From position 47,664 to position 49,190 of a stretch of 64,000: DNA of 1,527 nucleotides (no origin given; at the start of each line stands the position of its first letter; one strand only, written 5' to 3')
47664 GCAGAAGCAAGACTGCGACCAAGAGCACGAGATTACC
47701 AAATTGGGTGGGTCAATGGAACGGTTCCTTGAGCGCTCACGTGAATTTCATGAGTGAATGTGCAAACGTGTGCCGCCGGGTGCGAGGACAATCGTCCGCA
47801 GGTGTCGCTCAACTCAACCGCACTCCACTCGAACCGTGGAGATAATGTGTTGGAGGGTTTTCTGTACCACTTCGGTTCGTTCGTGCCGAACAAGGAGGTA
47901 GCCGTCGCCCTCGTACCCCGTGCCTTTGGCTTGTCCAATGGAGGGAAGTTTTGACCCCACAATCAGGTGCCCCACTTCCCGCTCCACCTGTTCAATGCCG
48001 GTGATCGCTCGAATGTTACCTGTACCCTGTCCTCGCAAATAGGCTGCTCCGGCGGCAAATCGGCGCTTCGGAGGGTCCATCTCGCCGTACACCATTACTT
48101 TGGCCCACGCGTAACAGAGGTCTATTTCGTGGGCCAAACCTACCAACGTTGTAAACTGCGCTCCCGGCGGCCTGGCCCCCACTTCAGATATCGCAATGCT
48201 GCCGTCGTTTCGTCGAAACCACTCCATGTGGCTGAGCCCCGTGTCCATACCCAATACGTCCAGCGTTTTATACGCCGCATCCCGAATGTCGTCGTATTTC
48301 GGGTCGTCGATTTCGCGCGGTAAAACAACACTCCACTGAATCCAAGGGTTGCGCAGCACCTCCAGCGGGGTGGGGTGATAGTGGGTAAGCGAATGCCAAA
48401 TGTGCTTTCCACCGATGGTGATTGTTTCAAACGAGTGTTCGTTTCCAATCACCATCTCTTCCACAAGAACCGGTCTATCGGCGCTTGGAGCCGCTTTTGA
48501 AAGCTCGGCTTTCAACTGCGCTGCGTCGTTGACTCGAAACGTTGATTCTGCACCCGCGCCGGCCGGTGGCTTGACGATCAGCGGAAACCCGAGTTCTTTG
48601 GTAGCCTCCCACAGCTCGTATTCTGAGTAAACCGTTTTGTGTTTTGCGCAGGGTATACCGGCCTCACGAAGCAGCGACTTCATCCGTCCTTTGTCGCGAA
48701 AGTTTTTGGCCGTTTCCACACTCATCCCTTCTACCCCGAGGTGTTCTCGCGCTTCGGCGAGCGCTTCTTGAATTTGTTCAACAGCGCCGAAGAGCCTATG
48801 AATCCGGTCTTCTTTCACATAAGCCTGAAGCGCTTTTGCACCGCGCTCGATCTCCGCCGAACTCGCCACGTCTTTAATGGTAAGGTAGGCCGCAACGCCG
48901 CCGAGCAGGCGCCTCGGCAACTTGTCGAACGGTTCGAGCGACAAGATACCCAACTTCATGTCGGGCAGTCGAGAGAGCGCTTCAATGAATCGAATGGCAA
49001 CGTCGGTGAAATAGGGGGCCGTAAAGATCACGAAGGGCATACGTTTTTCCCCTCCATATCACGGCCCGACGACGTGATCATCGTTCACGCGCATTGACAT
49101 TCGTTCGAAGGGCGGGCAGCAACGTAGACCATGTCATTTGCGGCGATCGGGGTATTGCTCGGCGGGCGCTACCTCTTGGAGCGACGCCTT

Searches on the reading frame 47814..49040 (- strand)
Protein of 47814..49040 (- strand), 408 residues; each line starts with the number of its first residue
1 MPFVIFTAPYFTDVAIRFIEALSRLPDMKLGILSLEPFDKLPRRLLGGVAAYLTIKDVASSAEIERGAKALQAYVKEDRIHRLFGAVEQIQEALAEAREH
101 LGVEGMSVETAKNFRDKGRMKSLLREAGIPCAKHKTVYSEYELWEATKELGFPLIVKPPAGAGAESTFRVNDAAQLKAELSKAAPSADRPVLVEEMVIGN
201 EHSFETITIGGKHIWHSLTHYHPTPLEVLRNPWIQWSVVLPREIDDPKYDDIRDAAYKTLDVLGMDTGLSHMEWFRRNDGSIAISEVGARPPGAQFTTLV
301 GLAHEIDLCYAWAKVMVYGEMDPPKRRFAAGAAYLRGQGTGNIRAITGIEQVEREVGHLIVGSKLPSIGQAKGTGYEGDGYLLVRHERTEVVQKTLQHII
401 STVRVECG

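Call 6: search_protein_families(library=pfam, proteins=[window:47814-49040:-], max_evalue=0.01)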
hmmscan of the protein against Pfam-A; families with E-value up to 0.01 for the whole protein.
window:47814-49040:- (408 aa): 7 families
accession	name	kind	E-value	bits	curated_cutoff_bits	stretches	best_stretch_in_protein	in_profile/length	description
PF02222.28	ATP-grasp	-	5.7e-11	42.8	27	1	123-298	2-170/179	ATP-grasp domain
PF07478.18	Dala_Dala_lig_C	-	7.2e-09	35.9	24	1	123-291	1-176/204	D-ala D-ala ligase C-terminus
PF02786.22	CPSase_L_D2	-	2.9e-06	27.4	19.8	1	116-201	1-93/211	Carbamoyl-phosphate synthase L chain, ATP binding domain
PF01071.24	GARS_A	-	7.2e-06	26.4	27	1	117-214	3-106/194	Phosphoribosylglycinamide synthetase, ATP-grasp (A) domain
PF13535.11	ATP-grasp_4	-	6.5e-05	23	27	1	151-293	2-154/160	ATP-grasp domain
PF02655.19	ATP-grasp_3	-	0.00059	20.4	23.2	1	116-210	3-82/160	ATP-grasp domain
PF04909.20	Amidohydro_2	-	0.0039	17.4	26.4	1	39-172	37-159/289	Amidohydrolase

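Call 9: search_protein_families(library=padloc, proteins=[window:47814-49040:-], max_evalue=0.1)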
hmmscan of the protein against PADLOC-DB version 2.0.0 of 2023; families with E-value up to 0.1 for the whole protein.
window:47814-49040:- (408 aa): 0 families
